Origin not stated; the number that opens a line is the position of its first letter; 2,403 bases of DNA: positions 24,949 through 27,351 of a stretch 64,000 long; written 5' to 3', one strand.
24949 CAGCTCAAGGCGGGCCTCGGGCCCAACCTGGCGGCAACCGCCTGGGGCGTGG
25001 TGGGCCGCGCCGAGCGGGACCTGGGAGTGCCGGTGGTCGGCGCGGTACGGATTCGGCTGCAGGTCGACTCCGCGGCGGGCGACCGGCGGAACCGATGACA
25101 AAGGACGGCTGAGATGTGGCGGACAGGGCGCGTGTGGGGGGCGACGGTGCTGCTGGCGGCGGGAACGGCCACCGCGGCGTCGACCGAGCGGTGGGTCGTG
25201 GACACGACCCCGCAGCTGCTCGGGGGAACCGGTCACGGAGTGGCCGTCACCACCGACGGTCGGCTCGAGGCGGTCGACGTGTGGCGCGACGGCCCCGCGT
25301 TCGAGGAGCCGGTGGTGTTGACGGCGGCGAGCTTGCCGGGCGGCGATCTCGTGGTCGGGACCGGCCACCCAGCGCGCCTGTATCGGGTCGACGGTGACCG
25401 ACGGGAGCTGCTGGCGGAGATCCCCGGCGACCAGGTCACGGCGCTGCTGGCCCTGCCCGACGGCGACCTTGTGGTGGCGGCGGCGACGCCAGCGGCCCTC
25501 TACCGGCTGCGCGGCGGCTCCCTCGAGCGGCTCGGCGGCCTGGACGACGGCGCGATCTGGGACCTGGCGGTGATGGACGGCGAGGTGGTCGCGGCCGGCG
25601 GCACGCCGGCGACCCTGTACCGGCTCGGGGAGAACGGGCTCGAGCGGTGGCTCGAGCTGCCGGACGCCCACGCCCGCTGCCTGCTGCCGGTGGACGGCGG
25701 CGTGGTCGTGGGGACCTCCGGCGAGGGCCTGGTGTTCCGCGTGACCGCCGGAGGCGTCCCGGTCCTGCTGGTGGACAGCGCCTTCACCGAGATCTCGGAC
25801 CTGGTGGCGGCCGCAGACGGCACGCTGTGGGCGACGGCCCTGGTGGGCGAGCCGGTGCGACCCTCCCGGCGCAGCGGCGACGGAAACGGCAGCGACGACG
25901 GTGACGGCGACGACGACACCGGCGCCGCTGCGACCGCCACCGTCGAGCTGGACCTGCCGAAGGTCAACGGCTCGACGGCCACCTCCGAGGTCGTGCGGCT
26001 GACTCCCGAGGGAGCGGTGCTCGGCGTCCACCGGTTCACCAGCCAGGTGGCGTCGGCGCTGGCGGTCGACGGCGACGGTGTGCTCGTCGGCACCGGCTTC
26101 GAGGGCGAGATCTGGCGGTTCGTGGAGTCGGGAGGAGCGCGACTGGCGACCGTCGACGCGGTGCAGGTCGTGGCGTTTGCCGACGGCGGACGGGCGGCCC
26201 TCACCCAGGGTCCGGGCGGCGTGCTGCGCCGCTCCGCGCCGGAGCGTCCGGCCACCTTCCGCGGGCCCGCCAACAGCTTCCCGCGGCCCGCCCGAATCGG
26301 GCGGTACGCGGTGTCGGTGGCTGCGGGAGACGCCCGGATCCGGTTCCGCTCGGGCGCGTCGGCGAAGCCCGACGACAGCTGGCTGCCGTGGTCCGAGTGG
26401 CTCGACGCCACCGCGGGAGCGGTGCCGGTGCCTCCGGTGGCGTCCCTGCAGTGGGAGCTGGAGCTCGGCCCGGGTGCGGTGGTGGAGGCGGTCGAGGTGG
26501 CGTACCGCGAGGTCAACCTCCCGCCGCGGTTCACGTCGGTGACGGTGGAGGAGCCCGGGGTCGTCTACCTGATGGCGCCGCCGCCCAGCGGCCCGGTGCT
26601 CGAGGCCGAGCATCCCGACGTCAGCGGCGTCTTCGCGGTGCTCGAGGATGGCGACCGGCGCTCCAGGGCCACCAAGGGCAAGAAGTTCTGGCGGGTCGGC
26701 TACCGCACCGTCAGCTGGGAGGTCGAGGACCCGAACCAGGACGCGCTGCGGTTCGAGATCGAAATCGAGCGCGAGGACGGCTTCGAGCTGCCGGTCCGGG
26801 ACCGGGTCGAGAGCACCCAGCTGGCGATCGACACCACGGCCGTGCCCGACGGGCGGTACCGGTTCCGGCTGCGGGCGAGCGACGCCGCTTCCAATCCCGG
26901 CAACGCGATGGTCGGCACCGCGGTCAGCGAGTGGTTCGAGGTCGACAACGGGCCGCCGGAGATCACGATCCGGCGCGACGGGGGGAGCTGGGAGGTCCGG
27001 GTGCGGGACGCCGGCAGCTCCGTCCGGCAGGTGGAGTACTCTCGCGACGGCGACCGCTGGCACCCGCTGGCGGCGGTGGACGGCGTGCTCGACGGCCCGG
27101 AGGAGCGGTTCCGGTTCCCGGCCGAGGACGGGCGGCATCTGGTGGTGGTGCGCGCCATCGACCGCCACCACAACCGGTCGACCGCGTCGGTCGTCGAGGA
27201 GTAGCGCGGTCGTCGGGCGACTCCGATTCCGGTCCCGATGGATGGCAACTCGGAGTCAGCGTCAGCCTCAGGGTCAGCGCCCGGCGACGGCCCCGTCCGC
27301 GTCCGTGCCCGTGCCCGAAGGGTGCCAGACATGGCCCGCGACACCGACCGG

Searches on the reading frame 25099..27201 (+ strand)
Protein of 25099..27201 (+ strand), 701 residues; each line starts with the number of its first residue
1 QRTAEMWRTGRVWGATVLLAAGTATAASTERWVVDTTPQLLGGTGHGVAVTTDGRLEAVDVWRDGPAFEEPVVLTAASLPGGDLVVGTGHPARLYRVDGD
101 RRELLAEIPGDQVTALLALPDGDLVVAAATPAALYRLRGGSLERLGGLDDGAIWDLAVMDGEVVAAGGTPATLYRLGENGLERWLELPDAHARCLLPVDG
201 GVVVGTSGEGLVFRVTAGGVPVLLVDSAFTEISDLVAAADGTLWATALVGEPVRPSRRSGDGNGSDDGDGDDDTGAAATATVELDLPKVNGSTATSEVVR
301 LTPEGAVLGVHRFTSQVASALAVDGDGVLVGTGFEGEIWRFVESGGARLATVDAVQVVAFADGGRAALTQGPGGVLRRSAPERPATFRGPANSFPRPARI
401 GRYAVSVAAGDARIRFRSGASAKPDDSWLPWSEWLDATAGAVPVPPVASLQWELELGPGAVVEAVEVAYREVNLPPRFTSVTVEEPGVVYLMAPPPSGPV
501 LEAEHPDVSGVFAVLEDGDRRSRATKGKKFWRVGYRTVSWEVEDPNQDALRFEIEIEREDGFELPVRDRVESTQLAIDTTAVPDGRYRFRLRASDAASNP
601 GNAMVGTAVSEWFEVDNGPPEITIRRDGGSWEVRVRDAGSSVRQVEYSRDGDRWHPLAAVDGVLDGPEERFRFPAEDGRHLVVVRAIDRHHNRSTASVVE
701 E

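Call 14: search_protein_families(library=pfam, proteins=[window:25099-27201:+], max_evalue=0.001)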
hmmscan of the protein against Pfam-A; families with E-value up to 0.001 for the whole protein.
window:25099-27201:+ (701 aa): 0 families

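Call 63: search_protein_families(library=ncbifam, proteins=[window:25099-27201:+], max_evalue=0.01)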
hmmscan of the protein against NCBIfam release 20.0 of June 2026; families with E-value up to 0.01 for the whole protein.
window:25099-27201:+ (701 aa): 1 family
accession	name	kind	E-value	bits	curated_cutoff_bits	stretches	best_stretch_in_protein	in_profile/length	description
NF047446.1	barrel_OmpL47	domain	8.1e-05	23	40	0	633-697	9-62/68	OmpL47-type beta-barrel domain-containing protein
